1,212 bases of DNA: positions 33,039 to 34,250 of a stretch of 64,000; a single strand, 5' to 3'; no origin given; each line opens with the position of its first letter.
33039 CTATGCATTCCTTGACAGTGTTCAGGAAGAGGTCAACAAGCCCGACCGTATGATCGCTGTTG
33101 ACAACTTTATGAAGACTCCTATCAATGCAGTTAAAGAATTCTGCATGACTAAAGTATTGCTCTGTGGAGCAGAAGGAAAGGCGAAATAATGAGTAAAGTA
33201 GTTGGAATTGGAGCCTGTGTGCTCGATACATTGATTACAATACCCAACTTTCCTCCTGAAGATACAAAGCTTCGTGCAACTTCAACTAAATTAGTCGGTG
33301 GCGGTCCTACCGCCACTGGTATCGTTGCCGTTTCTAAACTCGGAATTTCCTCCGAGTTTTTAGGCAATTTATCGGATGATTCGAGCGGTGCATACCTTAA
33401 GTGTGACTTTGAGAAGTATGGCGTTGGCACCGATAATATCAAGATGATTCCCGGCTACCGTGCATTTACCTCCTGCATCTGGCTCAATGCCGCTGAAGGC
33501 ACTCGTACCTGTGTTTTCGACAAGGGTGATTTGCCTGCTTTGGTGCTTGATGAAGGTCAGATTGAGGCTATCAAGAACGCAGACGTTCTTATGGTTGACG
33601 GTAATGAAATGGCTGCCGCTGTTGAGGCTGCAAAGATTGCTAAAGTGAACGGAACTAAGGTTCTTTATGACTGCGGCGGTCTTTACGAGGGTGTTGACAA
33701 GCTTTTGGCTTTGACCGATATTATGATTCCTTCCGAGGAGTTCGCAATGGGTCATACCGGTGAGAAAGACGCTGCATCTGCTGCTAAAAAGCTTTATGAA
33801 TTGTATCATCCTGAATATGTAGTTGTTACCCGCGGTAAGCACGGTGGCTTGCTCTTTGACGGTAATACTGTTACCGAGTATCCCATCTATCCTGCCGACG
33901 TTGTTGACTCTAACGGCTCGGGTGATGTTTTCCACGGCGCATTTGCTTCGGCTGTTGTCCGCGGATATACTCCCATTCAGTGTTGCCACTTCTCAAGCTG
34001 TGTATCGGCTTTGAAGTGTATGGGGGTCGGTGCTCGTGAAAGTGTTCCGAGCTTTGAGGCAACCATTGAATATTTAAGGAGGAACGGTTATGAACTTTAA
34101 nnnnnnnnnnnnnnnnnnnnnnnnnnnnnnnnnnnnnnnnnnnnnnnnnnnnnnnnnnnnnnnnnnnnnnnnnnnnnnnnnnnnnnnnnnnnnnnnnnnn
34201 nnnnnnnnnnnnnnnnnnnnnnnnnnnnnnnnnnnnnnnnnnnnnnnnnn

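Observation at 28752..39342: Transporter-less RpiR-linked carbohydrate locus that couples aldolase/kinase/isomerase genes to an FAD-oxidase / Fe-S / fused-ETF redox module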

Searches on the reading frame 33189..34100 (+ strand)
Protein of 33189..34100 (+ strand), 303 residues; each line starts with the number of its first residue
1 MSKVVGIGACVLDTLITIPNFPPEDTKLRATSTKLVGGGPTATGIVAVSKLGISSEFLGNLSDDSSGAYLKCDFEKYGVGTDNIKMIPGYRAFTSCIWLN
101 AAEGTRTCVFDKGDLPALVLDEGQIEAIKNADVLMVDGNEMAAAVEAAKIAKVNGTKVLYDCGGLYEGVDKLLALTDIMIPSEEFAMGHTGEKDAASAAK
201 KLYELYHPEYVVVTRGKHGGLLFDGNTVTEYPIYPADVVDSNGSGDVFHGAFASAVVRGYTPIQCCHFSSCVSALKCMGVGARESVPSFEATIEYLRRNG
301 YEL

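Call 3: search_protein_families(library=pfam, proteins=[window:33189-34100:+])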
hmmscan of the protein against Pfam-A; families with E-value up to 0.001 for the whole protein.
window:33189-34100:+ (303 aa): 1 family
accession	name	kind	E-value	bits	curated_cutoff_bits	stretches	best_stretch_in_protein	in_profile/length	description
PF00294.29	PfkB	-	1.1e-37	130.4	25.8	1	1-287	1-300/302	pfkB family carbohydrate kinase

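Call 4: search_protein_families(library=ncbifam, proteins=[window:33189-34100:+])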
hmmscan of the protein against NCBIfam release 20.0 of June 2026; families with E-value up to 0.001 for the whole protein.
window:33189-34100:+ (303 aa): 18 families
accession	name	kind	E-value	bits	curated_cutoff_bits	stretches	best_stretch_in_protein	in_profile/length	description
TIGR02152.1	D_ribokin_bact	equivalog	2.3e-33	115.8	299.65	1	5-290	2-294/298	ribokinase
NF008353.0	PRK11142.1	equivalog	5.6e-27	95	341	1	1-298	2-305/307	ribokinase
TIGR04382.1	myo_inos_iolC_N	equivalog_domain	1.8e-24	86.6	300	1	33-295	30-308/309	5-dehydro-2-deoxygluconokinase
NF053626.1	RibKinHalex1628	equivalog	1e-22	81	330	1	1-291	1-286/293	ATP-dependent ribose-1-phosphate kinase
NF041332.1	KDG_KDGal_kin_Halo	equivalog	2e-19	70.2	440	1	22-277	16-292/320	bifunctional 2-dehydro-3-deoxygluconokinase/2-dehydro-3-deoxygalactonokinase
NF041134.1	R1P_kin_Thcocales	equivalog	2.9e-17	63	500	1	4-294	3-280/291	ADP-dependent ribose-1-phosphate kinase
NF007321.0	PRK09813.1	equivalog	1.6e-16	60.6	247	1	38-272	24-250/261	fructoselysine 6-kinase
NF006957.1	PRK09434.1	equivalog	2.5e-16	60.1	450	1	35-269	25-273/302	fructokinase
NF040938.1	KDG_KDGal_kin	equivalog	1.2e-11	44.3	400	1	173-297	180-304/305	bifunctional 2-dehydro-3-deoxygluconokinase/2-dehydro-3-deoxygalactonokinase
NF049991.1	TagKinase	equivalog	1.9e-11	43.3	420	1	159-289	178-308/321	tagatose kinase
TIGR02198.1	rfaE_dom_I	equivalog_domain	2.4e-11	43.4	345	1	148-282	166-302/315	D-glycero-beta-D-manno-heptose-7-phosphate kinase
TIGR03168.1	1-PFK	subfamily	1.5e-08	33.9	216.4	1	190-282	196-287/305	hexose kinase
NF041633.1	trifunc_aldol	exception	2.3e-07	29.7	700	1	217-276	492-551/580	KHG/KDPG aldolase/sugar kinase fusion protein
TIGR03828.1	pfkB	equivalog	6.1e-07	28.8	292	1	190-281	196-286/305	1-phosphofructokinase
NF047869.1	myo_kin_aldol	exception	9.3e-07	27.6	600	0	168-288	198-323/586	bifunctional 5-dehydro-2-deoxygluconokinase/5-dehydro-2-deoxyphosphogluconate aldolase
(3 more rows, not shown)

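Call 33: search_solved_structures(query=window:33189-34100:+, max_evalue=1e-15)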
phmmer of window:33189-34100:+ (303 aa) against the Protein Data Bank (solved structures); distinct sequences matched with E-value up to 1e-15: 8.
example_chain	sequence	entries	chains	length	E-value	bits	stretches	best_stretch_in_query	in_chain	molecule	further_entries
7ag6_A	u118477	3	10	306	1.8e-33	119.3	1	3-296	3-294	Sulfofructose kinase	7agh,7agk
2rbc_A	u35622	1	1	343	1.6e-20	76.8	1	4-298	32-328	Sugar kinase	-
6ilr_A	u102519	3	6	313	2.9e-20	76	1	4-296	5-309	Ribokinase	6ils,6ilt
4x8f_A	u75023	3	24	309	3.7e-20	75.7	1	1-290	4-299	Ribokinase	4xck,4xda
1gqt_A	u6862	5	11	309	5.9e-20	75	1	4-297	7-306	RIBOKINASE | PROTEIN (RIBOKINASE)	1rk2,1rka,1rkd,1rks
1vm7_A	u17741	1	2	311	5.4e-17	65.2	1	7-297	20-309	ribokinase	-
11bl_A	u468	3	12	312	4.5e-16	62.2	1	10-292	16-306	Ribokinase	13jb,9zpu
3ry7_A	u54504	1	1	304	9.3e-16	61.2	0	2-291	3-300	Ribokinase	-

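Call 63: search_solved_structures(query=window:33189-34100:+, max_evalue=1e-25, show_alignments=1)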
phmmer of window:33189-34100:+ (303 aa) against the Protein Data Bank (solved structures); distinct sequences matched with E-value up to 1e-25: 1.
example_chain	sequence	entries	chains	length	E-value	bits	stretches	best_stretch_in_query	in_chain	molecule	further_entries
7ag6_A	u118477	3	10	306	1.8e-33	119.3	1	3-296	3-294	Sulfofructose kinase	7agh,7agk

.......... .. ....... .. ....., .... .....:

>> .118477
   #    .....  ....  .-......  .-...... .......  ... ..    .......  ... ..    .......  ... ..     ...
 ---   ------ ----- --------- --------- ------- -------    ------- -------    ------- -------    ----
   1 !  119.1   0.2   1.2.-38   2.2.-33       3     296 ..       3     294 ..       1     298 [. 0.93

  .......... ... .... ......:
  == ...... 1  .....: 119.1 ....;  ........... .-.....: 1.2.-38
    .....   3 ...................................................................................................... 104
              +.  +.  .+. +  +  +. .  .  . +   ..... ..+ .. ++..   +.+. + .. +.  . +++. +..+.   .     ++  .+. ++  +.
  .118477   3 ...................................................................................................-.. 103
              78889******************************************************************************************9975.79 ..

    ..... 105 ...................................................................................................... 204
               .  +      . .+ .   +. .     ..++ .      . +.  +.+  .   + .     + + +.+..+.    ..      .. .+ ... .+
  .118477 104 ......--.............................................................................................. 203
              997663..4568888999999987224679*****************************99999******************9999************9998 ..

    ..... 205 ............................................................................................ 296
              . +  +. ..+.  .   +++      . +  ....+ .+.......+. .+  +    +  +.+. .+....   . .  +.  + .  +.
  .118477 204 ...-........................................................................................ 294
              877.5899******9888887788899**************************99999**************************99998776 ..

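Call 70: find_related_loci(query=A4, collection=metagenome_contigs, flank=10000)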
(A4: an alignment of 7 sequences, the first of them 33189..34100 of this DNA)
Query A4 (303 aa) in metagenome_contigs; peptide patterns used: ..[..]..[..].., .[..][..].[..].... (x = any residue, [..] = any of these).
600 stretches matched a pattern (row limit reached: there are more); 507 encode a relative of the query (tblastn E <= 1e-3); the best 80 are kept; 80 distinct loci.
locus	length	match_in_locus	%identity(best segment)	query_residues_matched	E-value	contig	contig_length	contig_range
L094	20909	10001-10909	78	1-303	7e-161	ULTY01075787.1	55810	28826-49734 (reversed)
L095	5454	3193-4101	70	1-303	4e-143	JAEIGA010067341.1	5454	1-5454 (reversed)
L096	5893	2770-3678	67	1-303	3e-141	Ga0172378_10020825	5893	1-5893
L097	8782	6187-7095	68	1-303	8e-141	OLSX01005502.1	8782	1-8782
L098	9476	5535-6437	69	3-303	3e-140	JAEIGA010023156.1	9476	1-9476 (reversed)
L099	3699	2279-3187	64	1-303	7e-136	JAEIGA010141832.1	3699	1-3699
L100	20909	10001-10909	66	1-303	2e-131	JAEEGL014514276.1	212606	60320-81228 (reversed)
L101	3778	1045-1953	66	1-303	9e-135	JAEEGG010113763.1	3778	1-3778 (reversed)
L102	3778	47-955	64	1-303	3e-134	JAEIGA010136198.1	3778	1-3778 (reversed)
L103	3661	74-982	65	1-303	9e-135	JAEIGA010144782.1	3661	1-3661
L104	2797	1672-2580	63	1-303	5e-137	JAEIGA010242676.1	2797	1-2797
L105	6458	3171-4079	63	1-303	7e-131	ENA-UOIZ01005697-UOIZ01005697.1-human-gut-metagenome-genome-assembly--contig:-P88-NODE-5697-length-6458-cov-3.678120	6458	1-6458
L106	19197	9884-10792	63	1-303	8e-131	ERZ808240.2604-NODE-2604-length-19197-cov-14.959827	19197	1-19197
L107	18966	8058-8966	62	1-303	5e-130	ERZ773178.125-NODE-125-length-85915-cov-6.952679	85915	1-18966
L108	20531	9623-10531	62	1-303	8e-129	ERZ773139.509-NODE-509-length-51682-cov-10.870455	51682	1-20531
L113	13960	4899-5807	61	1-303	6e-128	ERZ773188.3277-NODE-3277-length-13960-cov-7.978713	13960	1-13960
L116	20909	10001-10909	63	1-303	9e-128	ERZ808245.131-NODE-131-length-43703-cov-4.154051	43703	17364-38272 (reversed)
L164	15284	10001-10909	44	1-303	2e-84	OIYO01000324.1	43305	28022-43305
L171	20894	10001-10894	43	1-299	9e-84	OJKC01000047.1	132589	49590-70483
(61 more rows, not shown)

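Call 74: search_protein_families(library=pfam, proteins=[L164:885-1808:+, L164:1814-3022:+, L164:3053-4471:+, L164:4485-5279:+, L164:5279-6277:+, L164:6281-7537:+, L164:14135-14917:+, L171:3971-5485:+, L171:5464-7272:+, L171:11477-12388:+], max_evalue=0.001)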
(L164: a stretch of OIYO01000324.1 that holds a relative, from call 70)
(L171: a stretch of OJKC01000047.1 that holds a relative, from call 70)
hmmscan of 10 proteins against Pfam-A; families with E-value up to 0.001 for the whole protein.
L164:885-1808:+ (307 aa): 1 family
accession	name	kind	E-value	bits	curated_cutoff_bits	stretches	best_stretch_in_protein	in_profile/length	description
PF01263.26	Aldose_epim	-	1.4e-24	87.5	27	1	18-270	2-265/299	Aldose 1-epimerase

L164:1814-3022:+ (402 aa): 10 families
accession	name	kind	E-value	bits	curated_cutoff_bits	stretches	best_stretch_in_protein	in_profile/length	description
PF12831.13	FAD_oxidored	-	5.5e-49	168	27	2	19-192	1-158/416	FAD dependent oxidoreductase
PF01266.30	DAO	-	3.8e-10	40.3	27.9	1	19-53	1-35/353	FAD dependent oxidoreductase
PF00890.30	FAD_binding_2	-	4.4e-09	36.5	20.4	1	19-54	1-36/414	FAD binding domain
PF07992.20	Pyr_redox_2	-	5.2e-08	33.1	26.1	1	19-49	2-32/291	Pyridine nucleotide-disulphide oxidoreductase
PF01494.25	FAD_binding_3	-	1e-06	28.6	22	0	17-49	1-33/349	FAD binding domain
PF13450.12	NAD_binding_8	-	7.4e-06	26.6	21.9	1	23-57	2-36/68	NAD(P)-binding Rossmann-like domain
PF00070.33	Pyr_redox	-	0.00029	21.7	22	0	20-49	2-31/82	Pyridine nucleotide-disulphide oxidoreductase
PF03486.20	HI0933_like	-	0.0005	20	50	0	19-53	2-36/244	HI0933-like protein Rossmann domain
PF01134.28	GIDA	-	0.00054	19.6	22.1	1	19-48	1-30/391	Glucose inhibited division protein A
PF01262.27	AlaDh_PNT_C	-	0.00058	19.8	23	1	16-50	27-61/214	Alanine dehydrogenase/PNT, C-terminal domain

L164:3053-4471:+ (472 aa): 2 families
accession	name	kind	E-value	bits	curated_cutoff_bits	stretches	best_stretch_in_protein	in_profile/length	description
PF02913.24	FAD-oxidase_C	-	1.5e-50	172.6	21.2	1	226-470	6-248/248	FAD linked oxidases, C-terminal domain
PF01565.28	FAD_binding_4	-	1.6e-40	138.4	26.4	1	47-184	1-138/139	FAD binding domain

L164:4485-5279:+ (264 aa): 1 family
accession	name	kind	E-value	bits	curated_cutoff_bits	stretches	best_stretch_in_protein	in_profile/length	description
PF01012.27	ETF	-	1.7e-42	145.7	26.7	1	24-210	2-179/181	Electron transfer flavoprotein domain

L164:5279-6277:+ (332 aa): 2 families
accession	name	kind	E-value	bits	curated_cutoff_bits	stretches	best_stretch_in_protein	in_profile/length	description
PF01012.27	ETF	-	3.5e-31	108.8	26.7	1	11-188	2-179/181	Electron transfer flavoprotein domain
PF00766.25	ETF_alpha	-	1.1e-27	96.3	27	1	211-290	1-80/81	Electron transfer flavoprotein FAD-binding domain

L164:6281-7537:+ (418 aa): 2 families
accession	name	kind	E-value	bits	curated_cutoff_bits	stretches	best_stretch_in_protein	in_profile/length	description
PF21113.2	LarA_C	-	9.7e-66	220.8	25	1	267-416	1-152/152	Lactate racemase C-terminal domain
PF09861.14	Lar_N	-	1.6e-61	207.5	23.3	1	16-208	14-204/204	Lactate racemase N-terminal domain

L164:14135-14917:+ (260 aa): 1 family
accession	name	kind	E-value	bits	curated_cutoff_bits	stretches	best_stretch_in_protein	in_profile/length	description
PF01012.27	ETF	-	4.6e-30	105.2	26.7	1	35-178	13-154/181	Electron transfer flavoprotein domain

L171:3971-5485:+ (504 aa): 4 families
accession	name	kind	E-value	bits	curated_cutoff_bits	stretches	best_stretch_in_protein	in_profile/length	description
PF00072.30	Response_reg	-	1.9e-25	89.6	30.2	1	5-117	1-110/111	Response regulator receiver domain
PF12833.13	HTH_18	-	1.7e-18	67.1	33.6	1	419-495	2-78/80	Helix-turn-helix domain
PF00165.29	HTH_AraC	-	1.2e-11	44.9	26.6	1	459-495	6-41/42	Bacterial regulatory helix-turn-helix proteins, AraC family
PF17853.6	GGDEF_2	-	2e-06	28.5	24.5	1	171-267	21-114/116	GGDEF-like domain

L171:5464-7272:+ (602 aa): 3 families
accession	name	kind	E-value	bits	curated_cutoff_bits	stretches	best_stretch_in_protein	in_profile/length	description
PF06580.19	His_kinase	-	4.4e-18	65.7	25.2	1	378-456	2-80/81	Histidine kinase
PF02518.31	HATPase_c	-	3.3e-13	50.5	26.4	1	475-579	8-110/111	Histidine kinase-, DNA gyrase B-, and HSP90-like ATPase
PF00672.30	HAMP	-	3.5e-13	50.1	25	1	304-354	2-52/53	HAMP domain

L171:11477-12388:+ (303 aa): 1 family
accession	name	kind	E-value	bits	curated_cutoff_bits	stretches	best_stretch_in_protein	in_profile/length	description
PF01182.26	Glucosamine_iso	-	0.0002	21.8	27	0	87-190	35-143/225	Glucosamine-6-phosphate isomerases/6-phosphogluconolactonase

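Call 80: search_protein_families(library=pfam, proteins=[L098:7292-8221:+, L106:12314-13237:+, L113:6667-7590:+, L116:15370-16290:-], max_evalue=0.001)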
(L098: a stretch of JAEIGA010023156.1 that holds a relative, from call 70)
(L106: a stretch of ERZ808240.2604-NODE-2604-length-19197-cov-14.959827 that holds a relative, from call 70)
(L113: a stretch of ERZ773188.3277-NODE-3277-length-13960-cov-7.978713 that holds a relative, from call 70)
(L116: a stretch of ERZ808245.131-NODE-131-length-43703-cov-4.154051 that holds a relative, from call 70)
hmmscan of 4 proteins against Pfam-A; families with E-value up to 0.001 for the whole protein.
L098:7292-8221:+ (309 aa): 1 family
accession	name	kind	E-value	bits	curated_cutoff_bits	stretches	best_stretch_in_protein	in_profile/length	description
PF03547.23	Mem_trans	-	6.4e-31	107.7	25.7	1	8-304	3-342/343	Membrane transport protein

L106:12314-13237:+ (307 aa): 1 family
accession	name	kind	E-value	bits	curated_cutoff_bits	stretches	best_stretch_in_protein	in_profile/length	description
PF03547.23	Mem_trans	-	2.8e-30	105.5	25.7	2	158-302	195-342/343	Membrane transport protein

L113:6667-7590:+ (307 aa): 1 family
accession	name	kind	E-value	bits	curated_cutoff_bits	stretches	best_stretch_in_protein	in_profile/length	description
PF03547.23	Mem_trans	-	6.8e-31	107.6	25.7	2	158-302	195-342/343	Membrane transport protein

L116:15370-16290:- (306 aa): 1 family
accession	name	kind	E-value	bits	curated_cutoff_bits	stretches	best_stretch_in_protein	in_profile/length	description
PF00892.27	EamA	-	3.2e-33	115.3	28.2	2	14-155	4-134/135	EamA-like transporter family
